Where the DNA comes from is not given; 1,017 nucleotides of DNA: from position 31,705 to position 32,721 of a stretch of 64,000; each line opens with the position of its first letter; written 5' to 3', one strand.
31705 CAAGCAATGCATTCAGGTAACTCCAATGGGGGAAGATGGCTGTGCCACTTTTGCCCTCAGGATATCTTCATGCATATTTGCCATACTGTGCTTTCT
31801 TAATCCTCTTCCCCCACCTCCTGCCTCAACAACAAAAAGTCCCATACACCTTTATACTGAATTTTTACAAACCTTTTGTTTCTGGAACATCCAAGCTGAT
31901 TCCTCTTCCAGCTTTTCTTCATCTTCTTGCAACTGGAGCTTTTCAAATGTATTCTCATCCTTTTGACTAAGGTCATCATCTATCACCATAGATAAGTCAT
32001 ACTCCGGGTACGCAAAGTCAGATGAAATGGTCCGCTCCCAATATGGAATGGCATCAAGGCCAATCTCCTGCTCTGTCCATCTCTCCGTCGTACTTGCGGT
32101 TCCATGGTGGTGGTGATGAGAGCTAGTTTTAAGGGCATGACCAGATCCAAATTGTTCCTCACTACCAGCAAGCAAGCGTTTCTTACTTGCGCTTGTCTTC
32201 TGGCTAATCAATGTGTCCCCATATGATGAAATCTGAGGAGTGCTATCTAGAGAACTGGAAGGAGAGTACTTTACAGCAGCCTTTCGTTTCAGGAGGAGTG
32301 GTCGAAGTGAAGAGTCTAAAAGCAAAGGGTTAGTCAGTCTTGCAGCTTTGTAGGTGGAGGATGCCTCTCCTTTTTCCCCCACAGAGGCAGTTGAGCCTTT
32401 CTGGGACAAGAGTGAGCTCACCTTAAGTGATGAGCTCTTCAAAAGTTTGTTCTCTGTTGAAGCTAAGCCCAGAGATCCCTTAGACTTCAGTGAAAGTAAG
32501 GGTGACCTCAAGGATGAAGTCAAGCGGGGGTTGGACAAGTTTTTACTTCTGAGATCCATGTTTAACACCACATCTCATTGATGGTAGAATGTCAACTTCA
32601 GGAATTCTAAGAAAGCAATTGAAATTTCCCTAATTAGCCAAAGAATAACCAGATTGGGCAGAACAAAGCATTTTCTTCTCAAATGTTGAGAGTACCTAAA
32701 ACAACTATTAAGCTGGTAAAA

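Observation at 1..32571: Intron-rich TEP1-like gene (TROVE + DUF4062 + NACHT) that also carries an RGG box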

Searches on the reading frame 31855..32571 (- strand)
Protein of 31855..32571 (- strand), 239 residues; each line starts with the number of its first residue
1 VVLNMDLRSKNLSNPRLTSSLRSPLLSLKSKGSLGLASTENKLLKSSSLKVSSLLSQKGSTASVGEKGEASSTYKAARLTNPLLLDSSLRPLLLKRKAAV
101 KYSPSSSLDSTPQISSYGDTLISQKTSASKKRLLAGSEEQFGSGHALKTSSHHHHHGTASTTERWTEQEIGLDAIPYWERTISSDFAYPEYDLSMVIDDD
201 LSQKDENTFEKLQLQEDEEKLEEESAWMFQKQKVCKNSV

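Call 3: search_protein_families(library=pfam, max_evalue=0.01, proteins=[window:31855-32571:-])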
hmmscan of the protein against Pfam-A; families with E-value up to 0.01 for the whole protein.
seq(239 aa): 0 families

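Call 19: search_protein_families(library=pfam, max_evalue=1, proteins=[window:31873-32559:-])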
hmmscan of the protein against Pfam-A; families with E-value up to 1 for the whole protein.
seq(229 aa): 0 families
